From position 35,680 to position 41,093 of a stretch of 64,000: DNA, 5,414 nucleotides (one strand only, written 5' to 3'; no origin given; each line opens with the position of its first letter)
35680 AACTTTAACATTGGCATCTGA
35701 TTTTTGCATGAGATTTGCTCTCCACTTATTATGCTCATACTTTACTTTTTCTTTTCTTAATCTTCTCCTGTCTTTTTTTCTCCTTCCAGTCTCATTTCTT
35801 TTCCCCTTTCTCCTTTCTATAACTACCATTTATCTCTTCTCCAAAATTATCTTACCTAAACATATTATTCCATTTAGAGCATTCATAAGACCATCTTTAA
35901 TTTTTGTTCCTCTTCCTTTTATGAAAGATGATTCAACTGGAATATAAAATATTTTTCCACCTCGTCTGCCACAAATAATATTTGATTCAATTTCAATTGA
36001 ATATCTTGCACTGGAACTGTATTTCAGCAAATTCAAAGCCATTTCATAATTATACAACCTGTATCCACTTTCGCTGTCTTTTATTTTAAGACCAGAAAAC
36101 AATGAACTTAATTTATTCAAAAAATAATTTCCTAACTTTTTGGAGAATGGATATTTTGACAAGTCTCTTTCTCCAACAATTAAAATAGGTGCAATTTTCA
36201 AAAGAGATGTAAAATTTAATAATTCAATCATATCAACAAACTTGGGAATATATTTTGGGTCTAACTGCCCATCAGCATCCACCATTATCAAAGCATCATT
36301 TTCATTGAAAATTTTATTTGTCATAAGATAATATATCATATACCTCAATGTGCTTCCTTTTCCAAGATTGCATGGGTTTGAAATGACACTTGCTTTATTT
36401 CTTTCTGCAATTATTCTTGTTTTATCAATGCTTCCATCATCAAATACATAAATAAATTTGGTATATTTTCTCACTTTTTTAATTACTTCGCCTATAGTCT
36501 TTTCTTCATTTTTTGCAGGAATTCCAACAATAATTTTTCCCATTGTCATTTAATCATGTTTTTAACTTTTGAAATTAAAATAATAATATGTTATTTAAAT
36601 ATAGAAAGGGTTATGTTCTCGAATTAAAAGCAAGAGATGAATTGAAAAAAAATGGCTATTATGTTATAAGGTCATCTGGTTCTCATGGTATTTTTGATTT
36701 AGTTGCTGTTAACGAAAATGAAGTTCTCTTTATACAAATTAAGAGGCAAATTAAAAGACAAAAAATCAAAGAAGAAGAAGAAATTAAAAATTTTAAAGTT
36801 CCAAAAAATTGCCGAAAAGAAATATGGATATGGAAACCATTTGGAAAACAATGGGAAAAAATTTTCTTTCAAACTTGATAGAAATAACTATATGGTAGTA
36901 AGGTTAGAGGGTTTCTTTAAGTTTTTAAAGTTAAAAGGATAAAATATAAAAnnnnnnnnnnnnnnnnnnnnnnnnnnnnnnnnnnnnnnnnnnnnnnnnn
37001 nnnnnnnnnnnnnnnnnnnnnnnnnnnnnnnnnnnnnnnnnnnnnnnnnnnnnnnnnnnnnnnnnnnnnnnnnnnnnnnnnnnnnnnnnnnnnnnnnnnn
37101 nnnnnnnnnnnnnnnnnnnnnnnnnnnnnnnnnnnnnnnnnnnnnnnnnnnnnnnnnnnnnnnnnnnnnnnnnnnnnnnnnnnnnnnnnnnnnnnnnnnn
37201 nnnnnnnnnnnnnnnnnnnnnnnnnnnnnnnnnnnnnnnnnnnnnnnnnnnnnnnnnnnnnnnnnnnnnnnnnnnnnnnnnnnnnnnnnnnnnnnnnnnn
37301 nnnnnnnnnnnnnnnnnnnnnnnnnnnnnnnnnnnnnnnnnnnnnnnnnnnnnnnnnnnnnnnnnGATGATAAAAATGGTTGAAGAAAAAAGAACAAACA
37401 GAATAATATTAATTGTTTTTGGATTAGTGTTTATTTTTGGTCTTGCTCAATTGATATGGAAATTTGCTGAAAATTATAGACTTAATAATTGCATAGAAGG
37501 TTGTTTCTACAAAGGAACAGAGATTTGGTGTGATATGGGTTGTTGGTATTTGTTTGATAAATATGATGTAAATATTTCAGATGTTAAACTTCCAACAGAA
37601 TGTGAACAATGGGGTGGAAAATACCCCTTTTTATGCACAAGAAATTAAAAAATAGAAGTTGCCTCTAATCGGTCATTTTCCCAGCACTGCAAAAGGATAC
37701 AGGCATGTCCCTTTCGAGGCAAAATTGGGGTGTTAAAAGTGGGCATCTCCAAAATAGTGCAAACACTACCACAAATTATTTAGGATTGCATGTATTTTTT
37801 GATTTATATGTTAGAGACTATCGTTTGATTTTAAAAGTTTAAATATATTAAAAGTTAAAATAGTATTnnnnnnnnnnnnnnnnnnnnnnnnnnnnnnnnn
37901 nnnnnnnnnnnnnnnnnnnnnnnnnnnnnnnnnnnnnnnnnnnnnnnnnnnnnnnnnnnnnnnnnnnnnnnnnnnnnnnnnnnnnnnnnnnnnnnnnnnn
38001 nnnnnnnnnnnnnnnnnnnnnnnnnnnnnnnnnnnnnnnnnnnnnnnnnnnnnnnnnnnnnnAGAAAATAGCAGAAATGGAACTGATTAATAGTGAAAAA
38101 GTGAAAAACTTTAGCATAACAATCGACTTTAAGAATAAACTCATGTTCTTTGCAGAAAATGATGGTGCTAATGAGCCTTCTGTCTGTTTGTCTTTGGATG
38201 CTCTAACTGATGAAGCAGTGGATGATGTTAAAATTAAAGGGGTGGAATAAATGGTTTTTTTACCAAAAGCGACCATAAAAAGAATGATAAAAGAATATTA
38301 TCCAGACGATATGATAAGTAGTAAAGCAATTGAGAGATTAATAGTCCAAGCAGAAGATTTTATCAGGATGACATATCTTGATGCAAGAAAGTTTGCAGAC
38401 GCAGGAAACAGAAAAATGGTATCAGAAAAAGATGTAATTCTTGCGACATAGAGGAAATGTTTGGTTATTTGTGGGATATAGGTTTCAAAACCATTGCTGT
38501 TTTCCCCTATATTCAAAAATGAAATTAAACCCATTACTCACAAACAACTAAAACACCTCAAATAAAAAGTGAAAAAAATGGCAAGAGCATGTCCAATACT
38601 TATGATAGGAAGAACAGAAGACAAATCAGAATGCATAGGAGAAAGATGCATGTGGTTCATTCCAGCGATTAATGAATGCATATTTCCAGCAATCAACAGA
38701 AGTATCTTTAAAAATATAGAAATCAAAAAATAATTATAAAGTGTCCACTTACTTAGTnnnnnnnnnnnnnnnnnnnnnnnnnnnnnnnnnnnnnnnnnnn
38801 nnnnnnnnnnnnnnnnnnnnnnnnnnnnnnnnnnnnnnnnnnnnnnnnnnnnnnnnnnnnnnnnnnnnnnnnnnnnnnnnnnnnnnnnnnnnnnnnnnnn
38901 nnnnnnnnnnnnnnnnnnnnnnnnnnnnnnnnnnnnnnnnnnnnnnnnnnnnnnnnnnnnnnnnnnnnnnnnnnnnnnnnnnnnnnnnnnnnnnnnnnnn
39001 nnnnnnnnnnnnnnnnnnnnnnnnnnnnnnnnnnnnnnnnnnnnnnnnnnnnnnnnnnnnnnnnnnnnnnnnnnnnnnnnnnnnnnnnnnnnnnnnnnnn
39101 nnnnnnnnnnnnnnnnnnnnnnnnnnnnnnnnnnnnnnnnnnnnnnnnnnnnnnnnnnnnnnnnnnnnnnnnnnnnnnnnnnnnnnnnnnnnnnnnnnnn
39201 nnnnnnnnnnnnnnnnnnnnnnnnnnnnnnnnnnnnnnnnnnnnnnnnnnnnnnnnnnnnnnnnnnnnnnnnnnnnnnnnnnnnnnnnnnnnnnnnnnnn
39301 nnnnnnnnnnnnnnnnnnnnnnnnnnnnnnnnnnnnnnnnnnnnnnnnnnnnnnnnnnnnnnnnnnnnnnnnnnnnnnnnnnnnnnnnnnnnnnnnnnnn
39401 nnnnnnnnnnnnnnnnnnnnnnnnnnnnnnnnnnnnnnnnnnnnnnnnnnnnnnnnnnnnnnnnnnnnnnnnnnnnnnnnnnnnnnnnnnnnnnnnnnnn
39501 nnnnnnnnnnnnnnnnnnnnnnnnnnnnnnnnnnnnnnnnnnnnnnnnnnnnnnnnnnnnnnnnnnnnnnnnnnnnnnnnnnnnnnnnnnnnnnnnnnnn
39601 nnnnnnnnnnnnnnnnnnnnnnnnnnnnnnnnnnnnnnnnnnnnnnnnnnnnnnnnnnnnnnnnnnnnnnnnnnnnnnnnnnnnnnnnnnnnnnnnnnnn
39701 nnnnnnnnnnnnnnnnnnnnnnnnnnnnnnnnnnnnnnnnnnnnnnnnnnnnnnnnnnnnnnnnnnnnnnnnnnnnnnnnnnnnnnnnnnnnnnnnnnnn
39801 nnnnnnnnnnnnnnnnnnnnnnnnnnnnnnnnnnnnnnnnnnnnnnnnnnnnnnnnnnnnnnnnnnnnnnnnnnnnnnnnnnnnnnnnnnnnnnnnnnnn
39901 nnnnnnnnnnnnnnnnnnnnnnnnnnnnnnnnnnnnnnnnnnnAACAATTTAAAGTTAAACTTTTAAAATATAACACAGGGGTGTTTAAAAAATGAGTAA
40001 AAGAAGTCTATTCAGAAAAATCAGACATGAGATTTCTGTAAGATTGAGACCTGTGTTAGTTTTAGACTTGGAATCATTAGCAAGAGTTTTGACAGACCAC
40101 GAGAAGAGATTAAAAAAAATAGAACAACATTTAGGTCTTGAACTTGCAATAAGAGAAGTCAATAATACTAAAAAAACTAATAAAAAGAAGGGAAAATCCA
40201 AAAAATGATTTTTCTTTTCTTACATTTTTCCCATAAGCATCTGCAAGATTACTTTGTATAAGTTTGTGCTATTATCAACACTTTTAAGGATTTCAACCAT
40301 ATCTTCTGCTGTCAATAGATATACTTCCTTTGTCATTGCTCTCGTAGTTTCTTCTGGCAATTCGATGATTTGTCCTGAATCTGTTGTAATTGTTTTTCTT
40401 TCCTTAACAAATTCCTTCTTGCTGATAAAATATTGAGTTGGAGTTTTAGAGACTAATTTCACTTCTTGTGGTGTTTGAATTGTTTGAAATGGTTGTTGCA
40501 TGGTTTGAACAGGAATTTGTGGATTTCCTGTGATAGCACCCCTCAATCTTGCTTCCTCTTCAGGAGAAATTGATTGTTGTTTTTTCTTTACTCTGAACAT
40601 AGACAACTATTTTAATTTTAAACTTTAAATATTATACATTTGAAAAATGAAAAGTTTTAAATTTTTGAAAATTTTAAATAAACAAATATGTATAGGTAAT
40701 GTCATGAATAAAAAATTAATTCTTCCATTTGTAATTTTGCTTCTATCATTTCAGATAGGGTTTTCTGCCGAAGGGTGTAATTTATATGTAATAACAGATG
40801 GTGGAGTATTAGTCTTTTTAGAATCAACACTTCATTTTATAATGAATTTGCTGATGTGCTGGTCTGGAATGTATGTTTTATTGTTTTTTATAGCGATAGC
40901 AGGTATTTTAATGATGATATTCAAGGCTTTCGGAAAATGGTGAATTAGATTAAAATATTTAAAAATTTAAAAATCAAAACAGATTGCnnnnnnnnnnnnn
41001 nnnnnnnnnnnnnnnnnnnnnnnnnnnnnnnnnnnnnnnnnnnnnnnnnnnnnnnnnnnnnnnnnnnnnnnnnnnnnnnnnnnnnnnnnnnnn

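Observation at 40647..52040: An approximately 11-kb block of paralogous secreted, Cys- and sequon-rich, C-terminally anchored proteins with domain duplication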

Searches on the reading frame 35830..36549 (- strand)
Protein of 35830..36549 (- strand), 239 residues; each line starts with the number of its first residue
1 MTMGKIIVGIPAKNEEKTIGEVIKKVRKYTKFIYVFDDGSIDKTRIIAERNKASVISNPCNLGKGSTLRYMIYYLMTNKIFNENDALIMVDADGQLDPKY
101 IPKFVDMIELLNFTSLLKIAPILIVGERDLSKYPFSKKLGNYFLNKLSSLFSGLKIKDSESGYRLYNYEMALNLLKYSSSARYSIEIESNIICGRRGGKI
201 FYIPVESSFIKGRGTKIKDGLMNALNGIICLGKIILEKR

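Call 65: search_protein_families(library=pfam, proteins=[window:35830-36549:-], max_evalue=0.01)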
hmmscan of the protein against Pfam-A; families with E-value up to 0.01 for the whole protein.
window:35830-36549:- (239 aa): 2 families
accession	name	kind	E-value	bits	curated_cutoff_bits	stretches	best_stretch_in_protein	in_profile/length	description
PF00535.33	Glycos_transf_2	-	3e-14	53.7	23.3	1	8-110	2-105/168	Glycosyl transferase family 2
PF13704.12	Glyco_tranf_2_4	-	0.0025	18.7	27.5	1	13-93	1-81/98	Glycosyl transferase family 2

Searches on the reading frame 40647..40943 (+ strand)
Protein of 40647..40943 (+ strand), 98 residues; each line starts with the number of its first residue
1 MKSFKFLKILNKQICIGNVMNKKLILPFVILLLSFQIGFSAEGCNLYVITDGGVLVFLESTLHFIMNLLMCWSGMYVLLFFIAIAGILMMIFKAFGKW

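Call 5: search_protein_families(library=pfam, proteins=[window:40647-40943:+], max_evalue=1)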
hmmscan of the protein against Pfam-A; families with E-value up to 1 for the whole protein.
window:40647-40943:+ (98 aa): 0 families

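Call 6: search_protein_families(library=phrogs, proteins=[window:40647-40943:+], max_evalue=1)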
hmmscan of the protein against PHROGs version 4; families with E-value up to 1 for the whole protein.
window:40647-40943:+ (98 aa): 0 families
